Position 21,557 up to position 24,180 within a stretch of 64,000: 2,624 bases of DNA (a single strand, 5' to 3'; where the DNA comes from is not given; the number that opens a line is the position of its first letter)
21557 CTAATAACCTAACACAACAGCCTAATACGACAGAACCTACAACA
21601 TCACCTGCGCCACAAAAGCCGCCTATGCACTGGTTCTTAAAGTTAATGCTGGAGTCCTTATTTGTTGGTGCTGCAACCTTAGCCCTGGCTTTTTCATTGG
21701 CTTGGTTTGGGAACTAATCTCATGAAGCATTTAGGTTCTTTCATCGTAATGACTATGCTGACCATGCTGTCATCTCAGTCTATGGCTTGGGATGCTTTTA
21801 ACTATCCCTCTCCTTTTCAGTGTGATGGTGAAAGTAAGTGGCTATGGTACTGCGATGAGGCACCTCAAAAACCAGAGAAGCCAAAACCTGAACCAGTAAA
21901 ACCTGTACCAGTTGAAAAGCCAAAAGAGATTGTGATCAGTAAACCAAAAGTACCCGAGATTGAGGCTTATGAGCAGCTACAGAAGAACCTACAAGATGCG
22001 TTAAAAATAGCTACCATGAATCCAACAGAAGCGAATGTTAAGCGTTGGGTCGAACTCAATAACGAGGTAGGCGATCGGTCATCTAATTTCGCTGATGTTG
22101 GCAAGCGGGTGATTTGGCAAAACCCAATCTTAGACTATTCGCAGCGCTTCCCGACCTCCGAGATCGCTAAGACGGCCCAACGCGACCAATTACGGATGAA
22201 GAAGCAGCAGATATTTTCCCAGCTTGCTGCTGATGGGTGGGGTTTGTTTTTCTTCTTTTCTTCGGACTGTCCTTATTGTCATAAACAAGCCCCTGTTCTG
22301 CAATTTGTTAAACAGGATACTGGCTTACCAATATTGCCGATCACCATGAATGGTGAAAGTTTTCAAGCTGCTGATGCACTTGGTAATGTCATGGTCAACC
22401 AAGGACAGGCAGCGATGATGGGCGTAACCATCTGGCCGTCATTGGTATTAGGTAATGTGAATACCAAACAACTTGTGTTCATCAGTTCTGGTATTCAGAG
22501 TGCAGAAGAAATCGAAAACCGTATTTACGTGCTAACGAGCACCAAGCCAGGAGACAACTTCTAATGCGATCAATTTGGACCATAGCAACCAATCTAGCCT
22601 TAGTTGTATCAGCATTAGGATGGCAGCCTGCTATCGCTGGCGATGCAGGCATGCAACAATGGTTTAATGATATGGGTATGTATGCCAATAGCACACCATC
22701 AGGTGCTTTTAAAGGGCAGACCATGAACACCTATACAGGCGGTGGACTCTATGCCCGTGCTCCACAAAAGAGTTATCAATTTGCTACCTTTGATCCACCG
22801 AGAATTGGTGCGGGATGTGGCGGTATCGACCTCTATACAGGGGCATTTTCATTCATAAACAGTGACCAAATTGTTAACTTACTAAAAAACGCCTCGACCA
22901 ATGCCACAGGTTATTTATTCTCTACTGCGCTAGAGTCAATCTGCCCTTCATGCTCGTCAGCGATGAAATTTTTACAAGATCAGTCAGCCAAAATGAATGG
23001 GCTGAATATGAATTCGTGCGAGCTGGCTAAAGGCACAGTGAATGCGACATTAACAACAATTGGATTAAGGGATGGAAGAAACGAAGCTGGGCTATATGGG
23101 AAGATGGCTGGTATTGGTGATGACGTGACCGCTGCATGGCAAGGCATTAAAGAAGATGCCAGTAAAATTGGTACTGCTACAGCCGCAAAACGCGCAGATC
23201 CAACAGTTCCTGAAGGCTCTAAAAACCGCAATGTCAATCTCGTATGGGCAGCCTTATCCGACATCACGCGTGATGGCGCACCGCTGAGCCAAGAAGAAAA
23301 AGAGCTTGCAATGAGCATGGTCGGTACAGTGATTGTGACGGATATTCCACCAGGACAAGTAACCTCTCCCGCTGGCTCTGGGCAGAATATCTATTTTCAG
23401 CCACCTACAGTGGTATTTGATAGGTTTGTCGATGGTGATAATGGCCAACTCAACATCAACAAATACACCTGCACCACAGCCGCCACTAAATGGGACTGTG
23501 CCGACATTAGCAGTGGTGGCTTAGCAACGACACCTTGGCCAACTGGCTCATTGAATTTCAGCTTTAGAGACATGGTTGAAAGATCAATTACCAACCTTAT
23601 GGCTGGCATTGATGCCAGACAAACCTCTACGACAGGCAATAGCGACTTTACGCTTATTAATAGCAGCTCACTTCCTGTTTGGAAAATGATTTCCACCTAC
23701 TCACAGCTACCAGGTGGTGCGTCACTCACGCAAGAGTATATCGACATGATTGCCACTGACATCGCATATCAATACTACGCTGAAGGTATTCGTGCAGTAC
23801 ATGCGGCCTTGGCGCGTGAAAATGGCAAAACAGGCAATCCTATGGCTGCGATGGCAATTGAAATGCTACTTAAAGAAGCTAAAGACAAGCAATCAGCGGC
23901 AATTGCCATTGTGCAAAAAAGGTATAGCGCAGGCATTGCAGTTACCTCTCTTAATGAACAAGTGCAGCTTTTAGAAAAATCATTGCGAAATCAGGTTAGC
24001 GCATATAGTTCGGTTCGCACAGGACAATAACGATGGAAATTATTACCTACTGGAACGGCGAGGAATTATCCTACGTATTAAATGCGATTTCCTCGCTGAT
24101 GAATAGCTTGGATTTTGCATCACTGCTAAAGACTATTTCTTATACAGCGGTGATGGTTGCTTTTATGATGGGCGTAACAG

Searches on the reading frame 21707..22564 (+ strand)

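Call 21: search_protein_families(library=pfam, proteins=[window:21707-22564:+], max_evalue=0.001)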
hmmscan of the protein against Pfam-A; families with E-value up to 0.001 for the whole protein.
window:21707-22564:+ (285 aa): 2 families
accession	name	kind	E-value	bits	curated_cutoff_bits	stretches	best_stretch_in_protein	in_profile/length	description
PF13728.12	TraF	-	3.3e-62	210.7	23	1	44-274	1-224/224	F plasmid transfer operon protein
PF13098.12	Thioredoxin_2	-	0.00026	21.7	27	1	180-271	9-102/104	Thioredoxin-like domain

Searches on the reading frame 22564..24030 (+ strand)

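Call 9: search_protein_families(library=pfam, proteins=[window:22564-24030:+], max_evalue=0.001)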
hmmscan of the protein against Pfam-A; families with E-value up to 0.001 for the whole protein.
window:22564-24030:+ (488 aa): 1 family
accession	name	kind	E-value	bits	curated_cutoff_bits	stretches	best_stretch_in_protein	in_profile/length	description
PF06122.16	TraH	-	1.6e-78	265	25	1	30-405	1-356/358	Conjugative relaxosome accessory transposon protein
